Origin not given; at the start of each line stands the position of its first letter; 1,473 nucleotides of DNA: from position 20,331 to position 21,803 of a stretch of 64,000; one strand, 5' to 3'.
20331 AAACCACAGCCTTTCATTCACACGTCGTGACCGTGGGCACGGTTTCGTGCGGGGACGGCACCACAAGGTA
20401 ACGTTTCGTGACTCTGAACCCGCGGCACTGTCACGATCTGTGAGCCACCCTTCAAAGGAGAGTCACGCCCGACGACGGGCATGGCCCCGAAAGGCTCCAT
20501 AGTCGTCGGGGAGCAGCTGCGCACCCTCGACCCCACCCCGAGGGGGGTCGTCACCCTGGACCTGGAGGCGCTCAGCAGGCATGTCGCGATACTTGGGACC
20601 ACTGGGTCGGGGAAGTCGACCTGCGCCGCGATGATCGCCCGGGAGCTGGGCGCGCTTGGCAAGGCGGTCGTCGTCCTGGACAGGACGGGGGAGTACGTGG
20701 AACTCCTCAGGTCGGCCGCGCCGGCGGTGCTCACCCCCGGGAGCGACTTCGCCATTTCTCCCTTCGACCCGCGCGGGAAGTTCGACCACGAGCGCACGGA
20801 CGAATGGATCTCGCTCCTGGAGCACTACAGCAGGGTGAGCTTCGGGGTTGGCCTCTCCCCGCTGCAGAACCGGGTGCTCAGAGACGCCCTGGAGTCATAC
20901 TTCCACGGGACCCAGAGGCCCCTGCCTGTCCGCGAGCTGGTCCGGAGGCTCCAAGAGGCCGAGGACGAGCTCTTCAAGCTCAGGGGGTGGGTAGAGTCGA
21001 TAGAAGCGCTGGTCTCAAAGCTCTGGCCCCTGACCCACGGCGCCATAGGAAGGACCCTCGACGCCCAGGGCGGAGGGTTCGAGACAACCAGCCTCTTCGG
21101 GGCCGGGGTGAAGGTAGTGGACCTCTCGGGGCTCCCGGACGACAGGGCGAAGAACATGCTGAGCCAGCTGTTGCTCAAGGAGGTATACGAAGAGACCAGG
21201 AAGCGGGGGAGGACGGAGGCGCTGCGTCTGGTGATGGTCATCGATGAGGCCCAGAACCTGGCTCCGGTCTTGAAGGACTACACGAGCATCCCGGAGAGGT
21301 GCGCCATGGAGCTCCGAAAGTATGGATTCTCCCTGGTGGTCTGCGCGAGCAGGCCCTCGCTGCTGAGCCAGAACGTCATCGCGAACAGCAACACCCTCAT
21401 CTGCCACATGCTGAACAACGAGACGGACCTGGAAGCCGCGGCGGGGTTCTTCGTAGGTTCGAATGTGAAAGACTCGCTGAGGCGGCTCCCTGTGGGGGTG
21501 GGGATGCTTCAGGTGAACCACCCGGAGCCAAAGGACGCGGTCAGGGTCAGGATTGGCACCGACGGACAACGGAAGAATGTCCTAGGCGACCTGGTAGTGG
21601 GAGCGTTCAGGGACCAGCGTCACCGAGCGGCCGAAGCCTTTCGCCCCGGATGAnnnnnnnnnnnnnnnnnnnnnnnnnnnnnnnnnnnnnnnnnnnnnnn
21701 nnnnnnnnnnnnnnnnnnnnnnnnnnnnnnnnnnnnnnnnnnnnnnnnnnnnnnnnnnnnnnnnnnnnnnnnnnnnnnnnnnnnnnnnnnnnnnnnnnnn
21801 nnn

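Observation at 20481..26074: Uncharacterised gene cluster: active HerA-like ATPase facing a tightly coupled operon (dead HerA-like-wHTH, RecA-like ATPase, membrane protein, wHTH)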

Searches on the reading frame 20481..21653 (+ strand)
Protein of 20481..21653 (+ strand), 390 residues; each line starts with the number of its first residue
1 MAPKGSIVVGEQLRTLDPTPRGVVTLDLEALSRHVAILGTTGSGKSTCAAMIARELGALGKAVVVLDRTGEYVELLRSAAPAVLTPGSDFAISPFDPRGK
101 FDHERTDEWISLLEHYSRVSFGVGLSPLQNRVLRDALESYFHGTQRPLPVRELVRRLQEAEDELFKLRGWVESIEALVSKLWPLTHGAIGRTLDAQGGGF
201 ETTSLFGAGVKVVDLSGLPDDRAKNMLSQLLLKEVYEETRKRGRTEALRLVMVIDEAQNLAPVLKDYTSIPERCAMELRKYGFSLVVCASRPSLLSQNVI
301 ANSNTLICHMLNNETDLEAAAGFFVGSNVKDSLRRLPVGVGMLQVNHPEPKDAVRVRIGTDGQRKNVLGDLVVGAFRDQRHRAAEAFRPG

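Call 3: search_protein_families(library=pfam, proteins=[window:20481-21653:+], max_evalue=0.1)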
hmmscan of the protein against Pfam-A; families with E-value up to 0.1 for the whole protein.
window:20481-21653:+ (390 aa): 22 families
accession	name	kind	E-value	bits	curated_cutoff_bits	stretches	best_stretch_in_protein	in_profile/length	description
PF01935.23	DUF87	-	1.4e-17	65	23.2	1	24-88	14-83/220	Helicase HerA, central domain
PF10412.15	TrwB_AAD_bind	-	5.8e-10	39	20.5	1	24-99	7-75/387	Type IV secretion-system coupling protein DNA-binding domain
PF13401.12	AAA_22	-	3.4e-07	31.1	27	2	33-83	6-58/130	AAA domain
PF12846.13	AAA_10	-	8.7e-05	22.1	27.5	1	32-82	21-70/362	AAA-like domain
PF05872.18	HerA_C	-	0.00011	21.4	22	1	16-73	5-62/502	Helicase HerA-like C-terminal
PF01580.24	FtsK_SpoIIIE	-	0.00016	21.7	24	1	23-49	30-56/221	FtsK/SpoIIIE family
PF20720.3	nSTAND3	-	0.00027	21.1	27.2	1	33-76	18-61/155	Novel STAND NTPase 3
PF00005.33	ABC_tran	-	0.0031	18.5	25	1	33-56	12-35/137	ABC transporter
PF13191.12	AAA_16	-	0.0043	18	32.6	0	33-86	25-85/167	AAA ATPase domain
PF13238.12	AAA_18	-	0.0068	17.3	29.4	1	35-117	1-67/128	AAA domain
PF01745.22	IPT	-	0.0074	16.2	20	1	36-76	5-42/233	Isopentenyl transferase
PF01656.29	CbiA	-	0.008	16.6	25.4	1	39-67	6-34/125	CobQ/CobB/MinD/ParA nucleotide binding domain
PF00270.35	DEAD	-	0.018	15.2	26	0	32-54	14-36/167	DEAD/DEAH box helicase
PF01637.24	ATPase_2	-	0.033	14.4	33.2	0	227-303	93-168/225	ATPase domain predominantly from Archaea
PF05496.18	RuvB_N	-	0.034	14.4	27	1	33-77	34-80/159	Holliday junction DNA helicase RuvB P-loop domain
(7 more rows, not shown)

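Call 4: search_protein_families(library=padloc, proteins=[window:20481-21653:+], max_evalue=0.1)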
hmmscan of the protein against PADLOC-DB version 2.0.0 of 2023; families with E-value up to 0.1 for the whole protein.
window:20481-21653:+ (390 aa): 19 families
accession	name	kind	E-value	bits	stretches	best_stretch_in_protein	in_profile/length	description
PDLC04105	HerA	-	2.4e-25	87.1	2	208-319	379-496/576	-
PDLC02185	HerA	-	1.4e-22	78.2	2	210-320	408-523/585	-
PDLC04100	HerA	-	2.9e-21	73.8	2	210-321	402-518/580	-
PDLC04098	HerA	-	5.2e-20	69.6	2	209-337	485-624/686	-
PDLC04140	mad8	-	9.1e-20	69.4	1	27-320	23-262/314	mads_8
PDLC04102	HerA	-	1.1e-19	68.2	2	211-320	468-581/654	-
PDLC04106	HerA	-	5.8e-19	66.1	2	204-318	465-588/667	-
PDLC04103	HerA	-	2.3e-18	63.8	2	24-77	163-217/579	-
PDLC01055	HerA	-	1.8e-14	51.5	2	23-76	148-203/532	Type III coevolved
PDLC04104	HerA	-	2.7e-12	44.1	1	207-317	179-295/379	-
PDLC02188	HerA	-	7.3e-11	39.6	1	209-317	378-501/578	-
PDLC04097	HerA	-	6.6e-09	32.9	2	223-319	446-553/618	-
PDLC04099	HerA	-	1.7e-07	28.8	1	32-75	169-213/214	-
PDLC04101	HerA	-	3.3e-07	27.4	1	32-79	168-216/400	-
PDLC04107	HerA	-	9.1e-07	26.2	1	32-80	169-218/306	-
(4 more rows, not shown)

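Call 5: search_protein_families(library=ncbifam, proteins=[window:20481-21653:+], max_evalue=0.1)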
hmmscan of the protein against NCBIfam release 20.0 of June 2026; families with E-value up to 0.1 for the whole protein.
window:20481-21653:+ (390 aa): 32 families (the best 25 are shown)
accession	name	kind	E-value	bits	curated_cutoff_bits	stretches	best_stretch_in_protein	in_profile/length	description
NF053655.1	CedD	equivalog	1.3e-29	103.2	600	1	24-343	213-512/527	DNA-translocating ATPase CedD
NF042943.1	HerA_antiphage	equivalog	4.1e-21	75.2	800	2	210-320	396-511/566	anti-phage-associated helicase HerA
NF040937.1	HerA_Thermprot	equivalog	2.5e-17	62.4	800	2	24-74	132-182/487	DNA double-strand break repair helicase HerA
NF040819.1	helicase_HerA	equivalog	1.6e-15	56.7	970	2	24-75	147-200/561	DNA double-strand break repair helicase HerA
NF042944.1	HerA_antiphage_2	equivalog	2.3e-11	43.2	850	2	210-317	379-501/576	anti-phage-associated helicase HerA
TIGR00929.1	VirB4_CagE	subfamily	3.4e-08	32.2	643.1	1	33-270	438-656/792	VirB4 family type IV secretion/conjugal transfer ATPase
NF033849.1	ser_rich_anae_1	subfamily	1e-07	29.8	650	1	150-318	913-1097/1163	serine-rich protein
TIGR02746.1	TraC-F-type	equivalog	1.5e-07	29.7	567.05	1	35-288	433-681/800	type IV secretion system protein TraC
TIGR02759.1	TraD_Ftype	equivalog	2.7e-05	23.1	521.35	1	32-75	176-219/566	type IV conjugative transfer system coupling protein TraD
NF045975.1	VirB4_plasma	equivalog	6.3e-05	20.9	590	1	35-87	518-570/894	Mbov_0397 family ICE element conjugal transfer ATPase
TIGR03743.1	SXT_TraD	subfamily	9.6e-05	21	366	1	23-68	166-211/636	conjugative transfer system coupling protein TraD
NF041017.1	DNA_import_CedB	equivalog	0.00045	19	700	1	205-262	430-486/590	DNA import protein CedB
NF045971.1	conju_CD1110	equivalog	0.0012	17.3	325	1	34-100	417-486/752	VirB4-like conjugal transfer ATPase, CD1110 family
TIGR02868.1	CydC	equivalog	0.0021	16.8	329.05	1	24-65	354-394/530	thiol reductant ABC exporter subunit CydC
TIGR03928.1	T7_EssCb_Firm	equivalog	0.0025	15.5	778.4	1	240-322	906-990/1296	type VII secretion protein EssC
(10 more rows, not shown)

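Call 24: find_homologous_proteins(query=window:20481-21653:+)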
Query window:20481-21653:+ (390 aa): 113 proteins with E <= 0.001 among 8000 candidates.
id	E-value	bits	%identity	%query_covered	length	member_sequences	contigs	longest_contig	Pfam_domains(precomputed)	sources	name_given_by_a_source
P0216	2.5e-254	861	100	100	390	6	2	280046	PF10412.16,PF01935.24,PF13401.13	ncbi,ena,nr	ncbi:MAG: ATP-binding protein [Nitrososphaerota archaeon]|nr:ATP-binding protein [Nitrososphaerota a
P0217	4.0e-177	607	75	93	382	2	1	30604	PF10412.16,PF01935.24,PF13401.13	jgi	jgi:DNA helicase HerA-like ATPase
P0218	1.8e-176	605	75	92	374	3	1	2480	PF10412.16,PF01935.24,PF13401.13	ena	-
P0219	1.4e-158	546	64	94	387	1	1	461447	PF10412.16,PF01935.24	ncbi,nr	ncbi:MAG: DUF87 domain-containing protein [Thaumarchaeota archaeon]|nr:DUF87 domain-containing prote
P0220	3.3e-157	542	63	94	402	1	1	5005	PF10412.16,PF01935.24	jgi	jgi:DNA helicase HerA-like ATPase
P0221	4.3e-155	535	65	92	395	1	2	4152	PF10412.16,PF01935.24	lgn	-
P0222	1.1e-154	533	65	92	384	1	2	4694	PF10412.16,PF01935.24,PF13401.13,PF01580.25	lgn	-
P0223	4.5e-154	531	65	93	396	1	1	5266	PF10412.16,PF01935.24,PF13401.13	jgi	-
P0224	2.5e-152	526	64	95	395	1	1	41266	PF10412.16,PF01935.24,PF13401.13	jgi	jgi:hypothetical protein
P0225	8.4e-150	517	65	92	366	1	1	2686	PF01935.24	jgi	jgi:DNA helicase HerA-like ATPase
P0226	4.4e-148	512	64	92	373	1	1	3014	PF10412.16,PF01935.24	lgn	-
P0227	5.6e-146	505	62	94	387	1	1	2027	PF01935.24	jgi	jgi:uncharacterized protein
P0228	5.3e-143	495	63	89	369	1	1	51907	PF01935.24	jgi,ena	jgi:DNA helicase HerA-like ATPase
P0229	4.8e-141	488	60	95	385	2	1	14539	PF10412.16,PF01935.24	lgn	-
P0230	6.1e-119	416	53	93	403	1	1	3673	PF10412.16,PF01935.24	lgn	-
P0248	5.5e-101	357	49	91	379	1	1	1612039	PF10412.16,PF01935.24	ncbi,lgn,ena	-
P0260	1.7e-82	296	45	89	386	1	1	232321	PF10412.16,PF01935.24,PF13401.13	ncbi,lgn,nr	ncbi:MAG TPA: DUF87 domain-containing protein [Nitrososphaerales archaeon]|nr:DUF87 domain-containin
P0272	3.1e-48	183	37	78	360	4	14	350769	PF10412.16,PF01935.24,PF05872.19,PF12846.14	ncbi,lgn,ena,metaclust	ncbi:MAG: ATP-binding protein [Thermoproteota archaeon]|metaclust:\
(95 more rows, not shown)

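Call 36: find_encoding_contigs(protein=P0248, flank=7000, max_places=1)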
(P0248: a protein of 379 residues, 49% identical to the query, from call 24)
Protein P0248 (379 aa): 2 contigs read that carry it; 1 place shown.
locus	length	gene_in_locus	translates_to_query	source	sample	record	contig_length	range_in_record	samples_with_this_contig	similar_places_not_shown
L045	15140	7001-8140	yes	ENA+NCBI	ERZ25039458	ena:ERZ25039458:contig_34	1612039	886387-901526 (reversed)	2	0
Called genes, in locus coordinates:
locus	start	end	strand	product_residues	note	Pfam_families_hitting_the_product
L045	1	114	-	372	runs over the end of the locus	-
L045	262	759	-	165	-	PF03852:Vsr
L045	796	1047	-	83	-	PF01978:TrmB (weak)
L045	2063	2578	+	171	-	PF06044:DpnI, PF17726:DpnI_C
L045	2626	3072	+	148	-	-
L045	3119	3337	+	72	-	-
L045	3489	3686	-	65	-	-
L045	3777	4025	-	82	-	PF10049:DUF2283 (weak)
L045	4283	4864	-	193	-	-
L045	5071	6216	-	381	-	-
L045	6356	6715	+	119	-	PF13650:Asp_protease_2, PF13975:gag-asp_proteas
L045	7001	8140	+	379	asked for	PF01935:DUF87, PF10412:TrwB_AAD_bind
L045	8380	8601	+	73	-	-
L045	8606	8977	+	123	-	PF01850:PIN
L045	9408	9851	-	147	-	-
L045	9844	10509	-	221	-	-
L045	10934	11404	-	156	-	PF08423:Rad51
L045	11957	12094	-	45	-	-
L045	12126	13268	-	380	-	-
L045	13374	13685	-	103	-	PF14947:HTH_45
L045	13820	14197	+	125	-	-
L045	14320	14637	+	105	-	-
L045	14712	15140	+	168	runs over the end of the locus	PF05163:DinB, PF12867:DinB_2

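Call 37: find_encoding_contigs(protein=P0260, flank=7000, max_places=1)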
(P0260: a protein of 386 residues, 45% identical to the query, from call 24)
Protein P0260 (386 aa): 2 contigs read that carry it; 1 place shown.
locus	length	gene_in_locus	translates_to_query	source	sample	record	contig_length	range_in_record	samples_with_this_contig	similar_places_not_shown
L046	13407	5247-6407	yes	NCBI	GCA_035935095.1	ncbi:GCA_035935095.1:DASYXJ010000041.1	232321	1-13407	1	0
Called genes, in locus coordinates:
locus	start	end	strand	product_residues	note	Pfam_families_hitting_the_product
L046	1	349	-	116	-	?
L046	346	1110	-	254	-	PF01978:TrmB, PF11495:TrmB_EBD_N (weak)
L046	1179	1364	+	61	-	-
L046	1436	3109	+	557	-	PF23545:Zn_ribbon_HMPTM, PF04055:Radical_SAM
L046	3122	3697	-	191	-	-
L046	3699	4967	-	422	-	PF14528:LAGLIDADG_3 (faint)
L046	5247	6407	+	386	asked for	PF01935:DUF87, PF10412:TrwB_AAD_bind (weak), PF13401:AAA_22 (faint)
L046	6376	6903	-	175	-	-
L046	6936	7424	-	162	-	-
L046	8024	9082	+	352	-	-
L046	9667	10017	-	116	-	-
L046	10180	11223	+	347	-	PF14321:DUF4382 (weak)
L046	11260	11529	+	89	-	-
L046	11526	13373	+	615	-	-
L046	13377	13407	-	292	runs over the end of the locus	-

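Call 38: find_encoding_contigs(protein=P0272, flank=7000, max_places=2)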
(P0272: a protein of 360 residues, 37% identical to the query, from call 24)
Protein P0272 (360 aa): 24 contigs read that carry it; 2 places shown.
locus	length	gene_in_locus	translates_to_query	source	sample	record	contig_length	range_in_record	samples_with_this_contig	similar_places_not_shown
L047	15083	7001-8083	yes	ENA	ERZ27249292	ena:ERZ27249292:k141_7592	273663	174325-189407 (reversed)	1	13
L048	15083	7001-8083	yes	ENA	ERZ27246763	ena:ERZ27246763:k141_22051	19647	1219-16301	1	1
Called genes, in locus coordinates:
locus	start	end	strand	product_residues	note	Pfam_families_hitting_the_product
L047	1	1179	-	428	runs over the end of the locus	PF01336:tRNA_anti-codon, PF00152:tRNA-synt_2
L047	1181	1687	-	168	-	-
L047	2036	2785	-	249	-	PF01978:TrmB, PF11495:TrmB_EBD_N (weak)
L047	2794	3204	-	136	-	-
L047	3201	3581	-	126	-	PF01978:TrmB (weak)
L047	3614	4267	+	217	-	PF01597:GCV_H, PF01206:TusA (weak)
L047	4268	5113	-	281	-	PF00581:Rhodanese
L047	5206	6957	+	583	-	PF23545:Zn_ribbon_HMPTM, PF04055:Radical_SAM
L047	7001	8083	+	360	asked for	PF01935:DUF87, PF05872:HerA_C (weak), PF10412:TrwB_AAD_bind (weak), PF12846:AAA_10 (faint)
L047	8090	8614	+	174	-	-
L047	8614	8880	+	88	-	-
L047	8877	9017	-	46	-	-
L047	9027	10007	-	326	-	PF00586:AIRS, PF02769:AIRS_C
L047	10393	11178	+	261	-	PF02463:SMC_N, PF00005:ABC_tran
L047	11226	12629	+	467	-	PF19295:SufBD_N, PF01458:SUFBD_core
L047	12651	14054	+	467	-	PF19295:SufBD_N (faint), PF01458:SUFBD_core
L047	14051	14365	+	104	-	PF00355:Rieske, PF13806:Rieske_2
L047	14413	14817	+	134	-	PF01592:NifU_N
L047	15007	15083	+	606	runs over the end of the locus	PF13522:GATase_6, PF13537:GATase_7, PF01380:SIS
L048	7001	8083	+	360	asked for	PF01935:DUF87, PF05872:HerA_C (weak), PF10412:TrwB_AAD_bind (weak), PF12846:AAA_10 (faint)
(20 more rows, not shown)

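Call 39: search_protein_families(library=pfam, proteins=[L046:6376-6903:-, L046:6936-7424:-, L047:8090-8614:+, L047:8614-8880:+, L046:3122-3697:-], max_evalue=0.05)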
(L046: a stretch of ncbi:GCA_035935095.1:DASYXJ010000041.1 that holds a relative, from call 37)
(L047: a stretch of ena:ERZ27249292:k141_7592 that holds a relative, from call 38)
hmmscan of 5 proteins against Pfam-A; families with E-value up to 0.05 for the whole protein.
L046:6376-6903:- (175 aa): 1 family
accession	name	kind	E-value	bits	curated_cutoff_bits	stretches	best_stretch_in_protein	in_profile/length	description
PF15046.11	DUF4532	-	0.035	13.7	27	1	108-151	78-121/279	Protein of unknown function (DUF4532)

L046:6936-7424:- (162 aa): 0 families

L047:8090-8614:+ (174 aa): 1 family
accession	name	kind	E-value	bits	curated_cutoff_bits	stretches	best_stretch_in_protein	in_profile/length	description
PF18988.5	DUF5721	-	0.0015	18.7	25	1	24-60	21-55/149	Family of unknown function (DUF5721)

L047:8614-8880:+ (88 aa): 0 families

L046:3122-3697:- (191 aa): 0 families

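Call 53: find_related_loci(query=A4, collection=metagenome_contigs, flank=8000)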
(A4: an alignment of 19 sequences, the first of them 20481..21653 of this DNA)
Query A4 (390 aa) in metagenome_contigs; peptide patterns used: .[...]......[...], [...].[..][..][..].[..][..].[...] (x = any residue, [..] = any of these).
263 stretches matched a pattern; 38 encode a relative of the query (tblastn E <= 1e-3); 38 distinct loci.
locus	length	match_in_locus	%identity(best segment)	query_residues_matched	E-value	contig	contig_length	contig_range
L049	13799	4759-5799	63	7-353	2e-146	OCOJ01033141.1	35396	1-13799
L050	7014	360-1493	50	2-368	6e-121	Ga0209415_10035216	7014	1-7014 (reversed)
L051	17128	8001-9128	51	4-367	3e-120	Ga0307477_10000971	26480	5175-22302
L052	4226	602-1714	51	6-364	2e-120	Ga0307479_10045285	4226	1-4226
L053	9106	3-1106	51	12-368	8e-119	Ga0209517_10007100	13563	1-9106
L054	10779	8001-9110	51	3-369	8e-115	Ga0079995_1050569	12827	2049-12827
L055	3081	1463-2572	51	3-369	8e-117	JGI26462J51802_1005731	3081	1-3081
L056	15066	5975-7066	51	6-360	9e-113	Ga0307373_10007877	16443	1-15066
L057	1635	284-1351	48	7-357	1e-116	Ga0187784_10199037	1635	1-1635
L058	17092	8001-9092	50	6-364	3e-108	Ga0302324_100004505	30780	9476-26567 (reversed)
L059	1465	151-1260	49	1-360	5e-117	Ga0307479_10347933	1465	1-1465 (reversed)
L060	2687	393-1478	46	6-362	1e-102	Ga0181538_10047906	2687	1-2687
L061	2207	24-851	51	87-365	4e-98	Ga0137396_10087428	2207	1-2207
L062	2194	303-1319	40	31-364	8e-82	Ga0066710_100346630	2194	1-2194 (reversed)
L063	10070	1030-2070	38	23-364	3e-77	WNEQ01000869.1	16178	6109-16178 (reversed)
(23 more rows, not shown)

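Call 69: search_protein_families(library=pfam, proteins=[L051:3387-5093:+, L051:5090-5743:-, L051:5851-6927:-, L051:7378-7785:-, L051:9193-9534:-, L051:14480-14962:-, L051:14999-15430:-, L051:15442-15930:+, L051:1227-2024:-, L051:2754-3302:-], max_evalue=0.001)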
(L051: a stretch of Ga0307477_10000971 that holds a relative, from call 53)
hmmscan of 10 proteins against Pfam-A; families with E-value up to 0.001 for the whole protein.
L051:3387-5093:+ (568 aa): 2 families
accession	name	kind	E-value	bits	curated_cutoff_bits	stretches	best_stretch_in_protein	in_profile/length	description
PF04055.27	Radical_SAM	-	5.5e-27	95.4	29.5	1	124-285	1-165/166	Radical SAM superfamily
PF23545.1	Zn_ribbon_HMPTM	-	8.5e-20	70.5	27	1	31-74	1-44/45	HMPTM N-terminal zinc ribbon domain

L051:5090-5743:- (217 aa): 0 families

L051:5851-6927:- (358 aa): 0 families

L051:7378-7785:- (135 aa): 0 families

L051:9193-9534:- (113 aa): 0 families

L051:14480-14962:- (160 aa): 0 families

L051:14999-15430:- (143 aa): 0 families

L051:15442-15930:+ (162 aa): 1 family
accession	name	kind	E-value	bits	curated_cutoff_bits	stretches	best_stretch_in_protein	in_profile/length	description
PF01638.23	HxlR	-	5.8e-19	68.2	20.8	1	41-128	1-87/91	HxlR-like helix-turn-helix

L051:1227-2024:- (265 aa): 0 families

L051:2754-3302:- (182 aa): 0 families

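Call 74: search_solved_structures(query=L046:3699-4967:-, max_evalue=10, show_alignments=1)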
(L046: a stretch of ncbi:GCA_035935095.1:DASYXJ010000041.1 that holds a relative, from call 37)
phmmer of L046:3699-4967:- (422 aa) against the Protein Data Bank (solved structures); distinct sequences matched with E-value up to 10: 1.
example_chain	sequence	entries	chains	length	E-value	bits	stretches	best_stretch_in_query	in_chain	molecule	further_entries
2kpq_A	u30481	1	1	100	1.2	11.2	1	26-100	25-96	Uncharacterized protein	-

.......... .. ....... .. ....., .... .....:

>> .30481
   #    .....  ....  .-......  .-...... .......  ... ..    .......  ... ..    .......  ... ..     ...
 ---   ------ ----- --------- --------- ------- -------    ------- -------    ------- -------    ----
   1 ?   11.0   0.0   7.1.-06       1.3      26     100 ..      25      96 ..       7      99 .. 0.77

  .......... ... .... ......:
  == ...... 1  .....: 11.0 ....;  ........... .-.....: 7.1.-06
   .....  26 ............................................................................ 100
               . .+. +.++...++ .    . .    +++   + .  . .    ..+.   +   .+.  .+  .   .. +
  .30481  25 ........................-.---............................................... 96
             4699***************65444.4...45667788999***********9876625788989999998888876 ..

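Call 76: find_related_loci(query=A4, collection=viral_contigs, flank=5000)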
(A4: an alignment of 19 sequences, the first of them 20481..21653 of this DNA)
Query A4 (390 aa) in viral_contigs; peptide patterns used: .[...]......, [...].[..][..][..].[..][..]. (x = any residue, [..] = any of these).
63 stretches matched a pattern, but none encodes a relative of the query by tblastn (E <= 1e-3).
